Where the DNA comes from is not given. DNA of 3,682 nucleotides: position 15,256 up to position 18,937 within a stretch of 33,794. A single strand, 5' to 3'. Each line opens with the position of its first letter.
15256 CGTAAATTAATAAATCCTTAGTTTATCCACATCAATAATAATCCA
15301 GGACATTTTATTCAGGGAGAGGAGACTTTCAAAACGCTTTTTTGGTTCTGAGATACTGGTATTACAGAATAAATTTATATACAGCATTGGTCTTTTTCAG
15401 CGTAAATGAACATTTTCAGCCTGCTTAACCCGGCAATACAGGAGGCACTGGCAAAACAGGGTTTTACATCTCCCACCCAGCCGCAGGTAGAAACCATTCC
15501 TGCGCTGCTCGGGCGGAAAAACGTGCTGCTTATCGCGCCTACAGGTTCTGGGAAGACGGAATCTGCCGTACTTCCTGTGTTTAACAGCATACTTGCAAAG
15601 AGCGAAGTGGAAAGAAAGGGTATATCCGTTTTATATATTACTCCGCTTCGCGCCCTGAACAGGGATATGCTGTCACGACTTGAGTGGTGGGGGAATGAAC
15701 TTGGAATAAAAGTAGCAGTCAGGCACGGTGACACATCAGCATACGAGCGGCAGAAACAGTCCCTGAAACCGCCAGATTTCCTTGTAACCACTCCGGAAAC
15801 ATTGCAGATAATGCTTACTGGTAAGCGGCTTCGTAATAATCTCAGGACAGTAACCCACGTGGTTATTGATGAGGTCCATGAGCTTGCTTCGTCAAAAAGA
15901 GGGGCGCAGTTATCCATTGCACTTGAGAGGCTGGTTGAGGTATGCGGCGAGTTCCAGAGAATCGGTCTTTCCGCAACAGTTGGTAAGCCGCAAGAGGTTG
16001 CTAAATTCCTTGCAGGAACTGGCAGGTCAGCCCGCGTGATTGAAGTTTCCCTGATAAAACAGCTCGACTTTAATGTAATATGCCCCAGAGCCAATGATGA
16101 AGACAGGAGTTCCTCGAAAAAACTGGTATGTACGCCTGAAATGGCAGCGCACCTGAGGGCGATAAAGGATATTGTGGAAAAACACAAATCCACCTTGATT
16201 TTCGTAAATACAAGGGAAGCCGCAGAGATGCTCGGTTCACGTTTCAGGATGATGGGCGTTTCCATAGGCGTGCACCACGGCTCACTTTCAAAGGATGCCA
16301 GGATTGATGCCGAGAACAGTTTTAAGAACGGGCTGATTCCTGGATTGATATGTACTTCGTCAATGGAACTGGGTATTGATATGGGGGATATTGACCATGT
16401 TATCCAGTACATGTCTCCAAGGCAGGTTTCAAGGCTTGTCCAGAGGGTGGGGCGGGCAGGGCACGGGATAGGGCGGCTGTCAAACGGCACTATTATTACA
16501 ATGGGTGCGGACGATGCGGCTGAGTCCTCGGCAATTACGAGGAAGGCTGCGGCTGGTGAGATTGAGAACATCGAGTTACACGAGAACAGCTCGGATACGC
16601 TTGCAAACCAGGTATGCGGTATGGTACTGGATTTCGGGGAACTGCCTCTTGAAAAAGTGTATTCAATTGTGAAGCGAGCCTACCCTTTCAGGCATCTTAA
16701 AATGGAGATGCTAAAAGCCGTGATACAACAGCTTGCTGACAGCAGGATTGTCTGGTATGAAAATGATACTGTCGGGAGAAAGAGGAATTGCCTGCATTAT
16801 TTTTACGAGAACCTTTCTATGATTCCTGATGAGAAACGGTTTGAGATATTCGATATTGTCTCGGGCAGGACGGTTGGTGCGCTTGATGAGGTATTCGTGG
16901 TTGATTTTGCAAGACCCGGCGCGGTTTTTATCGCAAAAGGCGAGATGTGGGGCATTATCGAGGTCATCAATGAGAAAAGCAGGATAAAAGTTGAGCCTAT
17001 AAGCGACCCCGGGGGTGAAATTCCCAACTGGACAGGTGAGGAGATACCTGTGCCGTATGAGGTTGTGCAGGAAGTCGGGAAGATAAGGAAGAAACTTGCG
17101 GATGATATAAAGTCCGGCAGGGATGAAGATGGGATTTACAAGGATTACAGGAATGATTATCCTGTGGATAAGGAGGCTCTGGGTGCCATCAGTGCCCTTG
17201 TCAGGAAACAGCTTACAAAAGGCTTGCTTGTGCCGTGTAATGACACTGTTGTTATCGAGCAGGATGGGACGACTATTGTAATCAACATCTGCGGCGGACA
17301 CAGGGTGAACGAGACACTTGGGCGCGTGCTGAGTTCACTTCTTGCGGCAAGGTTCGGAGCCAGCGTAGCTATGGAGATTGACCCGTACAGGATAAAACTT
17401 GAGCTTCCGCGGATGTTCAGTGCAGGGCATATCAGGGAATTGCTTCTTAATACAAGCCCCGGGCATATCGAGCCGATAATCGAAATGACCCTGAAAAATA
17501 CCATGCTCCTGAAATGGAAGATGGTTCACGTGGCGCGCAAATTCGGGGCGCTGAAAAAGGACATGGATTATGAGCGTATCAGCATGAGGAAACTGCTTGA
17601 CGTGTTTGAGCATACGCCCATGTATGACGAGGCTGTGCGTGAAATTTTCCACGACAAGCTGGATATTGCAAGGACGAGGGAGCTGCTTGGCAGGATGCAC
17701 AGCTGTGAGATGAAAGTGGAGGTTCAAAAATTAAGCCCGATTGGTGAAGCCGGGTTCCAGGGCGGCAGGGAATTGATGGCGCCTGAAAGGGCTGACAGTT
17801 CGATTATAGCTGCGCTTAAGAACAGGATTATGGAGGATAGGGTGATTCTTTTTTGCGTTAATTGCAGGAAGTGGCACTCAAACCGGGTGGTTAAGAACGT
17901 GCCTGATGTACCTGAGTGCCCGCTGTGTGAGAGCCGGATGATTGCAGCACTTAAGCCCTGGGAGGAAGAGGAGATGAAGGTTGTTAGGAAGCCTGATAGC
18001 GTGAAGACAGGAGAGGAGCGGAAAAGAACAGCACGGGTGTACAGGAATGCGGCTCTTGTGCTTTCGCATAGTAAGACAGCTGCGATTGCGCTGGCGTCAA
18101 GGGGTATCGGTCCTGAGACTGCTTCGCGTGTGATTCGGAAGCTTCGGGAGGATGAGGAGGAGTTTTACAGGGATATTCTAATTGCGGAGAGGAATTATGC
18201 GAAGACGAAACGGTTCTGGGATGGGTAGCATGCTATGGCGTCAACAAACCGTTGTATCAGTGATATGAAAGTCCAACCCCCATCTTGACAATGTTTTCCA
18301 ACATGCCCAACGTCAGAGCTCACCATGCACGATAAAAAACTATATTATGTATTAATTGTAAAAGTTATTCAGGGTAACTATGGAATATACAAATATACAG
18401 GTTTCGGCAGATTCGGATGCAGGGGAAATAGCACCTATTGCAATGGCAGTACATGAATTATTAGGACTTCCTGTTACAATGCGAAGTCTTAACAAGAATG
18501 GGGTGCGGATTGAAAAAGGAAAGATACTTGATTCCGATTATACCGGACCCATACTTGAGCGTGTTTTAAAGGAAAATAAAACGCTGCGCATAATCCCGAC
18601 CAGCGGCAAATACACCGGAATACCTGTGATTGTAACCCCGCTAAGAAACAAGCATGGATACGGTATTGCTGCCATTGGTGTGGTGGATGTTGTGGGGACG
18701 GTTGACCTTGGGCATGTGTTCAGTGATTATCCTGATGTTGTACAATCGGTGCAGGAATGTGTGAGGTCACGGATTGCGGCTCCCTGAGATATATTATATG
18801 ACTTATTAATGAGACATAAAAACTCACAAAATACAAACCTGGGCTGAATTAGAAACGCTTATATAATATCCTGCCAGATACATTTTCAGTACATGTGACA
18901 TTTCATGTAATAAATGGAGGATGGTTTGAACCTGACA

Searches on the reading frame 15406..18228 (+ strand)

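Call 16: search_protein_families(library=pfam, proteins=[window:15406-18228:+], max_evalue=0.001)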
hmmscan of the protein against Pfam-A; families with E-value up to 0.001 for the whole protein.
window:15406-18228:+ (940 aa): 5 families
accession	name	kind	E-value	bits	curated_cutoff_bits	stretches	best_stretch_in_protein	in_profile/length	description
PF08494.16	DEAD_assoc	-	4.8e-40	137.9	23.5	1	609-779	1-190/191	DEAD/H associated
PF00270.35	DEAD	-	5.4e-37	127.5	26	1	24-194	1-163/167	DEAD/DEAH box helicase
PF00271.37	Helicase_C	-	3.5e-23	82.4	23.5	1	250-352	3-107/110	Helicase conserved C-terminal domain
PF19306.5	WH_Lhr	-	5.6e-11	42.5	27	1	381-526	3-157/168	Large helicase-related protein, winged helix domain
PF04851.21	ResIII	-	3e-10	40.7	22.5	1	25-192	6-162/164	Type III restriction enzyme, res subunit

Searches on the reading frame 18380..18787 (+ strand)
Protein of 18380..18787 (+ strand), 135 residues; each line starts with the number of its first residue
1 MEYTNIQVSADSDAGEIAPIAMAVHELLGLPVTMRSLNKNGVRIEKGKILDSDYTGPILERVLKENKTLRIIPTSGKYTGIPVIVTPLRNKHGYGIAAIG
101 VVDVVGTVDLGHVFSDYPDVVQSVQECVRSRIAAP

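Call 16: search_protein_families(library=pfam, proteins=[window:18380-18787:+], max_evalue=0.001)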
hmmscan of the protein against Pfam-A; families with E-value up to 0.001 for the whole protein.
window:18380-18787:+ (135 aa): 1 family
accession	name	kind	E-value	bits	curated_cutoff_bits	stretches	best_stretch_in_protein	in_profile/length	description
PF09884.15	DUF2111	-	7e-35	119.4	27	1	24-105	1-83/83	Uncharacterized protein conserved in archaea (DUF2111)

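Call 37: find_encoding_contigs(protein=window:18380-18787:+, flank=10000, max_places=6)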
Protein window:18380-18787:+ (135 aa): 1 contig read that carries it; 1 place shown.
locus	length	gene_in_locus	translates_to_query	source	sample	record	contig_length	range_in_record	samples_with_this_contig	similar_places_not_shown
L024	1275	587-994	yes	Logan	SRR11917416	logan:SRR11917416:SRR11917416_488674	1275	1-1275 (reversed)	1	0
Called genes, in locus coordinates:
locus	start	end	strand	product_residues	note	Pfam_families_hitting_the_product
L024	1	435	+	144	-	?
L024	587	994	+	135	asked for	PF09884:DUF2111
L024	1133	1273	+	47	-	?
